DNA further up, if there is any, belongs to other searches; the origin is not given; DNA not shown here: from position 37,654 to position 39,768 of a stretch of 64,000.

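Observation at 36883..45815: Eight-gene operon joining CDP-3,6-dideoxyhexose synthesis, a YerE-like ThDP enzyme and a Gtr-type lipid-carrier glycosylation module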

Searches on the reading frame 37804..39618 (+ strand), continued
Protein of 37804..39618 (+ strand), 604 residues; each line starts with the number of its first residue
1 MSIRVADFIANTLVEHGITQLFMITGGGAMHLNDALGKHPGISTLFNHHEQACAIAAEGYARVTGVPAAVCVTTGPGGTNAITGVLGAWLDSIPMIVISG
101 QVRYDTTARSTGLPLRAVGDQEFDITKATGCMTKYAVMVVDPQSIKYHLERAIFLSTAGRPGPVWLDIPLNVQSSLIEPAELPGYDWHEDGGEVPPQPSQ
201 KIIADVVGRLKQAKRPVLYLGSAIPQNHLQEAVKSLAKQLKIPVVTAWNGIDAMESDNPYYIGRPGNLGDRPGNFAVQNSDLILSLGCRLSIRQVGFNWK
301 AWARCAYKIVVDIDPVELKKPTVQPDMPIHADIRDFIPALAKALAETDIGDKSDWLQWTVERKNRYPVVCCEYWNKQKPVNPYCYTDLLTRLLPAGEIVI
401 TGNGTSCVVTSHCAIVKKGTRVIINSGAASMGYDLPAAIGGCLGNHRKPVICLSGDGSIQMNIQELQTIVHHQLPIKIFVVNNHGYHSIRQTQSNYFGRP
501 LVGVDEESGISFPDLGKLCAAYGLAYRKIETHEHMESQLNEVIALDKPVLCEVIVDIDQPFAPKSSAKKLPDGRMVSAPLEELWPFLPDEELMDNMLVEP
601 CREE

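Call 32: find_related_loci(query=A2, collection=genome_contigs, flank=10000)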
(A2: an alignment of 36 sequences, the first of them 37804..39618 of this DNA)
Query A2 (604 aa) in genome_contigs; peptide patterns used: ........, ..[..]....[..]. (x = any residue, [..] = any of these).
600 stretches matched a pattern (row limit reached: there are more); 598 encode a relative of the query (tblastn E <= 1e-3); the best 80 are kept; 80 distinct loci.
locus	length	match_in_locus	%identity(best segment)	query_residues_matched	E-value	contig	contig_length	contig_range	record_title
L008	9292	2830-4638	58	1-603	0e+0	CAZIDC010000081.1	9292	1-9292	MAG TPA_asm: uncultured Syntrophaceae bacterium isolate SRP080215_co1_117 genome assembly, contig: NODE_9233_length_9292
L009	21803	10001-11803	56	3-603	0e+0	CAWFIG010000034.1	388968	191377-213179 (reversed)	MAG: uncultured Planctomycetia bacterium isolate MFD02416.bin.2.188 genome assembly, contig: contig_96790, whole genome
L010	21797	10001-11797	55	3-599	0e+0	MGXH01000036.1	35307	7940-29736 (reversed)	MAG: Gammaproteobacteria bacterium GWE2_42_36 gwe2_scaffold_2452, whole genome shotgun sequence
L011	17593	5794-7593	57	1-598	0e+0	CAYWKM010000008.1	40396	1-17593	MAG TPA_asm: uncultured Clostridia bacterium isolate SRP222994_co1_183 genome assembly, contig: NODE_1707_length_40396_c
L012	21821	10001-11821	55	1-604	0e+0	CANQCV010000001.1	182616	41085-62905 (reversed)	MAG: uncultured Clostridia bacterium isolate Lapin-005__bin70 genome assembly, contig: Lapin-005__NODE_41_length_182616_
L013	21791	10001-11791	55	1-598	0e+0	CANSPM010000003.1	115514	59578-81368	MAG TPA_asm: uncultured Lachnospiraceae bacterium isolate SRR15730548_bin.31_metawrap_v1.3_MAG genome assembly, contig:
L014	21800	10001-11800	53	3-603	0e+0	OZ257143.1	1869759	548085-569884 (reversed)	MAG: Gammaproteobacteria bacterium isolate 3ba8531f-4df8-48da-8f3c-568d6544bbbc genome assembly, chromosome: 1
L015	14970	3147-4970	53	2-603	0e+0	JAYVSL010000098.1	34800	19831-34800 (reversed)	MAG: Planctomycetota bacterium isolate GL74_DN_concoct_244 GL74_DN_concoct_244_97, whole genome shotgun sequence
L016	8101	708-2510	56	1-600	0e+0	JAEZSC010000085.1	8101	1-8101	MAG: Bacillota bacterium isolate OH_PDB_213 k127_1580474, whole genome shotgun sequence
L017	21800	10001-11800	52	1-600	0e+0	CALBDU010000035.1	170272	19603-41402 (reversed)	MAG TPA_asm: uncultured Clostridium sp. isolate SRR3330203_bin.119_CONCOCT_v1.1_MAG genome assembly, contig: ERZ724088.7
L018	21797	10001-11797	55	1-598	0e+0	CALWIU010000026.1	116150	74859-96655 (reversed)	MAG: uncultured Clostridia bacterium isolate E25__bin247 genome assembly, contig: E25__k127_3576384, whole genome shotgu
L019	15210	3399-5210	54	1-603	0e+0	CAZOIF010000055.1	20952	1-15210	MAG TPA_asm: uncultured Eubacterium sp. isolate SRP199465_co1_332 genome assembly, contig: NODE_6696_length_20952_cov_13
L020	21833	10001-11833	53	1-596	0e+0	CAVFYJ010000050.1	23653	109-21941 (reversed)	Acetatifactor sp. isolate G02614-L1_cleanbin_000024 genome assembly, contig: Spades_G02614-L1_contig_1025, whole genome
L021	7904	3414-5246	53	1-596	0e+0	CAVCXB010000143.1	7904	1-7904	Wujia chipingensis isolate H07660-L1_cleanbin_000005 genome assembly, contig: Spades_H07660-L1_contig_4405, whole genome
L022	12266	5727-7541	55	1-603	0e+0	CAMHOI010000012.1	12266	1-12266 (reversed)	MAG: uncultured Clostridia bacterium isolate SRR11784281_bin.79_metaWRAP_v1.3_MAG genome assembly, contig: ERZ12203356.8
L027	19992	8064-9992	51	1-602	0e+0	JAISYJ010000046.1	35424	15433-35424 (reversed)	MAG: Hungatella sp. isolate Nc350_bin24 k119_378609, whole genome shotgun sequence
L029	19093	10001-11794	54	3-599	0e+0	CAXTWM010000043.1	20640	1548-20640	MAG TPA_asm: uncultured Armatimonadales bacterium isolate public_SRR13126859_metawrap_bin.2 genome assembly, contig: pub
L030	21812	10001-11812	52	1-604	0e+0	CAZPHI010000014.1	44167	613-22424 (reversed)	MAG TPA_asm: uncultured Lachnospiraceae bacterium isolate SRP192927_co8_25 genome assembly, contig: NODE_612_length_4416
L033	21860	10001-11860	53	1-598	0e+0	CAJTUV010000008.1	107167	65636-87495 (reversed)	MAG TPA_asm: uncultured Hungatella sp. isolate MGBC108684 genome assembly, contig: MGBC108684.8, whole genome shotgun se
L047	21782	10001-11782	53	3-597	0e+0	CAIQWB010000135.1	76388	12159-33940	MAG: uncultured Verrucomicrobia subdivision 3 bacterium isolate AlinenLipids_bin-9528 genome assembly, contig: bin-9528:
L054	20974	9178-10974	50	4-600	0e+0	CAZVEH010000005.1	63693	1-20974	MAG TPA_asm: uncultured Legionella sp. isolate binchicken_co266_183 genome assembly, contig: NODE_984_length_63693_cov_1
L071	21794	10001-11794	51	1-599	0e+0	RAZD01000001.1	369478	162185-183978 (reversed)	Bacterium C-53 strain C-53 Scaffold1_1, whole genome shotgun sequence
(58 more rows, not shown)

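Call 49: search_protein_families(library=pfam, proteins=[L030:11839-12774:+, L029:14380-15435:+, L054:14526-15665:+, L014:11803-12477:+, L033:17261-18262:+, L071:7691-9295:+, L027:11056-12273:+, L020:17471-18712:+, L018:13794-16601:+, L047:13623-14711:+], max_evalue=0.001)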
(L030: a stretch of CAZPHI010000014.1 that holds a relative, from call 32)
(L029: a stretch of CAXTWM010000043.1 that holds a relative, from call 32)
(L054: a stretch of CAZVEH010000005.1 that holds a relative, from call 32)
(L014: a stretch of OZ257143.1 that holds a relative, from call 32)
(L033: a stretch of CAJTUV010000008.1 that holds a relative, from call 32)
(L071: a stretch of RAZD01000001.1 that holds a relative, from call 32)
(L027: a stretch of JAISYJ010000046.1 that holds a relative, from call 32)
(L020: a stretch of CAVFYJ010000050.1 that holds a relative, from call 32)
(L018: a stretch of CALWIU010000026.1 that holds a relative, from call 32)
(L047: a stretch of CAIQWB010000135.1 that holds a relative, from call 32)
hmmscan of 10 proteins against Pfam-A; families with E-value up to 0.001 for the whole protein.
L030:11839-12774:+ (311 aa): 6 families
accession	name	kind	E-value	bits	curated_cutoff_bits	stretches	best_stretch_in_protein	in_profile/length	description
PF01370.27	Epimerase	-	5.7e-36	124.6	20.9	1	9-237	1-240/240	NAD dependent epimerase/dehydratase family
PF16363.11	GDP_Man_Dehyd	-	2.7e-20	73.5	27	1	10-302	1-332/332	GDP-mannose 4,6 dehydratase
PF13460.12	NAD_binding_10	-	3.1e-08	34.1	27.2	1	13-111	1-89/184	NAD(P)H-binding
PF07993.18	NAD_binding_4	-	2.6e-07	30.5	20.1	1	12-206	2-234/258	Male sterility protein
PF05368.20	NmrA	-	9.9e-06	25.8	27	1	7-80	3-77/298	NmrA-like family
PF01073.25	3Beta_HSD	-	1.5e-05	24.6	22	1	11-123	2-116/280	3-beta hydroxysteroid dehydrogenase/isomerase family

L029:14380-15435:+ (351 aa): 5 families
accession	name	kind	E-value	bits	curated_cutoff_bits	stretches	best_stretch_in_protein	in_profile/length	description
PF01370.27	Epimerase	-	8.8e-43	146.9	20.9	1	29-275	1-240/240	NAD dependent epimerase/dehydratase family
PF16363.11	GDP_Man_Dehyd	-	1e-30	107.8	27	1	30-343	1-331/332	GDP-mannose 4,6 dehydratase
PF07993.18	NAD_binding_4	-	9.6e-14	51.6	20.1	1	31-208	1-204/258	Male sterility protein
PF01073.25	3Beta_HSD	-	1.9e-10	40.7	22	1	30-194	1-159/280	3-beta hydroxysteroid dehydrogenase/isomerase family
PF02719.21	Polysacc_synt_2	-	2.2e-08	34.1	20.2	0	179-295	136-248/293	Polysaccharide biosynthesis protein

L054:14526-15665:+ (379 aa): 2 families
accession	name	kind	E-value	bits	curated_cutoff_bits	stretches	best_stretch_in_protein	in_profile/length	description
PF01761.26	DHQ_synthase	-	1.7e-32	111.9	24.2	1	80-191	3-114/115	3-dehydroquinate synthase N-terminal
PF24621.2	DHQS_C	-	9.3e-31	107.2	27.6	1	193-338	1-144/144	3-dehydroquinate synthase C-terminal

L014:11803-12477:+ (224 aa): 6 families
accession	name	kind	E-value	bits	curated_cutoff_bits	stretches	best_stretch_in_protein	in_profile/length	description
PF13561.12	adh_short_C2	-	2.8e-45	155.2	27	1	19-217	37-235/236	Enoyl-(Acyl carrier protein) reductase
PF00106.31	adh_short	-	1.6e-30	106.5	26.6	1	35-171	55-194/195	short chain dehydrogenase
PF04321.23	RmlD_sub_bind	-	1.2e-09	38.1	27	1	3-92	2-85/287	RmlD substrate binding domain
PF01370.27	Epimerase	-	3.8e-07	30.2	20.9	1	4-197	1-223/240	NAD dependent epimerase/dehydratase family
PF23441.1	SDR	-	1.3e-06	28.4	27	1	125-217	162-255/258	SDR-like rossmann domain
PF08659.16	KR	-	4.7e-05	23.8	22.6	0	35-139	59-162/180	KR domain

L033:17261-18262:+ (333 aa): 4 families
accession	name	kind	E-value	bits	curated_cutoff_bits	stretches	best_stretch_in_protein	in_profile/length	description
PF00535.33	Glycos_transf_2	-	1.4e-26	93.8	23.3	1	6-174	1-167/168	Glycosyl transferase family 2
PF13641.12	Glyco_tranf_2_3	-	3e-15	57.3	27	1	5-228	3-223/230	Glycosyltransferase like family 2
PF13632.12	Glyco_trans_2_3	-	1.8e-10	41.4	27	1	81-216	1-128/198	Glycosyl transferase family group 2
PF10111.15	Glyco_tranf_2_2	-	5.8e-06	26.4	27.3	1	6-225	1-229/276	Glycosyltransferase like family 2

L071:7691-9295:+ (534 aa): 1 family
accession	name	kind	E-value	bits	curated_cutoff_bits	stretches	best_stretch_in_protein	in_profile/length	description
PF00682.25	HMGL-like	-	1.6e-21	77.4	29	1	4-257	2-253/260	HMGL-like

L027:11056-12273:+ (405 aa): 7 families
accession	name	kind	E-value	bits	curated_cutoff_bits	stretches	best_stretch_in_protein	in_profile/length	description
PF13489.12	Methyltransf_23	-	2.4e-17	63.6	27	1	95-249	9-163/164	Methyltransferase domain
PF08484.17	Methyltransf_14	-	6.4e-16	59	23.5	1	288-382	48-143/160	C-methyltransferase C-terminal domain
PF13847.12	Methyltransf_31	-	9.6e-06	25.8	27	1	105-215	3-118/145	Methyltransferase domain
PF07021.18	MetW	-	2.5e-05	24.4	21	1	104-157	12-66/193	Methionine biosynthesis protein MetW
PF08242.18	Methyltransf_12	-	2.8e-05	25.2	30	1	111-203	2-97/98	Methyltransferase domain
PF08241.18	Methyltransf_11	-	7e-05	23.8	21.2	1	111-203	2-92/95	Methyltransferase domain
PF08421.16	Methyltransf_13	-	0.00027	21.5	31.3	1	14-68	1-54/62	Putative zinc binding domain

L020:17471-18712:+ (413 aa): 0 families

L018:13794-16601:+ (935 aa): 1 family
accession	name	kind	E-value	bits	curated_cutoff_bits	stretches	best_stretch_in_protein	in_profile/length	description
PF09586.16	YfhO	-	4.5e-99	333.4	28.5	1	58-874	4-835/835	Bacterial membrane protein YfhO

L047:13623-14711:+ (362 aa): 1 family
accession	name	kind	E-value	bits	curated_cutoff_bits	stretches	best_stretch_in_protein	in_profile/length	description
PF03102.20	NeuB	-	6.9e-34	117.8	22.1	1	44-258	12-233/241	NeuB family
